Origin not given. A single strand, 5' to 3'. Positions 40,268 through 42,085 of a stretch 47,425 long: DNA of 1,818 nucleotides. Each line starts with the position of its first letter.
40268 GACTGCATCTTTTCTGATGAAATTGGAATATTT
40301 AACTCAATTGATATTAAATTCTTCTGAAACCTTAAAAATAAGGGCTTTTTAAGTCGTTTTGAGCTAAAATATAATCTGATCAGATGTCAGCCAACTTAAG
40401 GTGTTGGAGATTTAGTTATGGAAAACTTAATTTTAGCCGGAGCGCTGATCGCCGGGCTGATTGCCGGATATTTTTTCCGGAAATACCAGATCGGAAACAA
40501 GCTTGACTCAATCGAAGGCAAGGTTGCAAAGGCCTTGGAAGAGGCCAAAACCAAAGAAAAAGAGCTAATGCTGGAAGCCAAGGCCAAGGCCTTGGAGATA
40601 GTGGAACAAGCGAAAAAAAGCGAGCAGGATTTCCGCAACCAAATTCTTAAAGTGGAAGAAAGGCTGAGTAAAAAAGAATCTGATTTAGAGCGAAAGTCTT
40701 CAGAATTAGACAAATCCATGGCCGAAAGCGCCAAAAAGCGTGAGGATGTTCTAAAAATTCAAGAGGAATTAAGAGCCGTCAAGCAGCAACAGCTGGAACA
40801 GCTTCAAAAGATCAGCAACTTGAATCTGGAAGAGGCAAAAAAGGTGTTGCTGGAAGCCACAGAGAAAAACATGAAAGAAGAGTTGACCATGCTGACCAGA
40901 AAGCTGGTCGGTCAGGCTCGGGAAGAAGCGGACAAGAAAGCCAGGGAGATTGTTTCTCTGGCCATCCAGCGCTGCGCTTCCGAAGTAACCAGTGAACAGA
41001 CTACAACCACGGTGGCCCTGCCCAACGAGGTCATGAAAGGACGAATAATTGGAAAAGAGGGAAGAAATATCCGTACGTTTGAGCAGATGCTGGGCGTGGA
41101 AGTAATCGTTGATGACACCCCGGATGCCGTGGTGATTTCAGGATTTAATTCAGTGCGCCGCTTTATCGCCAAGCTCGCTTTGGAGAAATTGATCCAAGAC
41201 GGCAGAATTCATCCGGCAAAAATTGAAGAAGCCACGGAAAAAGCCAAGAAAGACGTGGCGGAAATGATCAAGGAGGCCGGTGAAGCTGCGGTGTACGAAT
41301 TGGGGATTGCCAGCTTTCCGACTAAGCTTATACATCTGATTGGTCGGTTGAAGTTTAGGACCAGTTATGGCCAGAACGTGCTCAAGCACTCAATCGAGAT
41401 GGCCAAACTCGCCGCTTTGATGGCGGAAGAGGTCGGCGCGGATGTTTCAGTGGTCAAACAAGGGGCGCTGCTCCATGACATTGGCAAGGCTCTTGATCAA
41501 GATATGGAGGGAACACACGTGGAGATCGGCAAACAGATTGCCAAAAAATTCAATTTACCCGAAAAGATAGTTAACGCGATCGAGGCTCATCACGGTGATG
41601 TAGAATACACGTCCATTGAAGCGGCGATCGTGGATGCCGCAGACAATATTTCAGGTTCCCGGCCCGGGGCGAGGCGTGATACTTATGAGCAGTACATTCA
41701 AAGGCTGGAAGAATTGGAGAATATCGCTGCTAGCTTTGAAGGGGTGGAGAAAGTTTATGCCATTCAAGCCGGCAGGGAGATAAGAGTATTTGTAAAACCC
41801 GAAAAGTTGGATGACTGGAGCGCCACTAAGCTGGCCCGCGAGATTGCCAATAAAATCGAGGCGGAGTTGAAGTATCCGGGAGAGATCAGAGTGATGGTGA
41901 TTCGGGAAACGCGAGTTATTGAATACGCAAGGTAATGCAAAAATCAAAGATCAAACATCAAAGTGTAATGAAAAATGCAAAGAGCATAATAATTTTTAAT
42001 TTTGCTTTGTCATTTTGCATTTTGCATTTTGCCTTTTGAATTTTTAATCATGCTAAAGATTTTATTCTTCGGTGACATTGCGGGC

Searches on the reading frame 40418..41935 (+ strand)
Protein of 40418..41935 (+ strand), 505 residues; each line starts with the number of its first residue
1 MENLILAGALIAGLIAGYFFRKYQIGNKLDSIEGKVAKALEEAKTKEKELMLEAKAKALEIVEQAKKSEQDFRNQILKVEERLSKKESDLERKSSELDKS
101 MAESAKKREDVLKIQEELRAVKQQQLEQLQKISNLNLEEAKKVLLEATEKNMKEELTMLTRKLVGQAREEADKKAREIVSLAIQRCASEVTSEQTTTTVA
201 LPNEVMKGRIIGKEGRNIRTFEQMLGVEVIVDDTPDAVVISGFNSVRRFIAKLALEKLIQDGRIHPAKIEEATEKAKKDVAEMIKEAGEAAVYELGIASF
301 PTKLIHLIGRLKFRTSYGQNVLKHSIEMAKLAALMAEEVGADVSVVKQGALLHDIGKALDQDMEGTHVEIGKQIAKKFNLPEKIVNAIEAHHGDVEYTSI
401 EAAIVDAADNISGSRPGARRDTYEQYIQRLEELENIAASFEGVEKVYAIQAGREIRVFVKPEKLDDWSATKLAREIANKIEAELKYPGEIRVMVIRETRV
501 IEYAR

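Call 10: search_protein_families(library=pfam, proteins=[window:40418-41935:+], max_evalue=0.01)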
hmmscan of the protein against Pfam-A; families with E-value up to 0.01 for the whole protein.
window:40418-41935:+ (505 aa): 4 families
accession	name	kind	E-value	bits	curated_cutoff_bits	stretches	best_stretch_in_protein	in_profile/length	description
PF12072.13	RNase_Y_N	-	3.2e-31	108.8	32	1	9-189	9-200/201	RNase Y N-terminal region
PF01966.28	HD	-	1.2e-20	74.3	22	1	321-412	1-114/116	HD domain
PF08668.18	HDOD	-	9.9e-11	41.9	22.9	0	363-392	165-194/196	HDOD domain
PF00013.35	KH_1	-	1.3e-07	31.7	21.5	1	196-246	1-55/66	KH domain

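Call 23: find_encoding_contigs(protein=window:40418-41935:+, flank=10000, max_places=10)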
Protein window:40418-41935:+ (505 aa): 1 contig read that carries it; 1 place shown.
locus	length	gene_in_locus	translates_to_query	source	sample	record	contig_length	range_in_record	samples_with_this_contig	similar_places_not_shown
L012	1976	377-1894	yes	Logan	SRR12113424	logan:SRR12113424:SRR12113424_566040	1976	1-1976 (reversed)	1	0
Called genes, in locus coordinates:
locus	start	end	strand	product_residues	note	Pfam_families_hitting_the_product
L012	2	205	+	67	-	?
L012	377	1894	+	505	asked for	PF12072:RNase_Y_N, PF00013:KH_1 (weak), PF08668:HDOD (faint), PF01966:HD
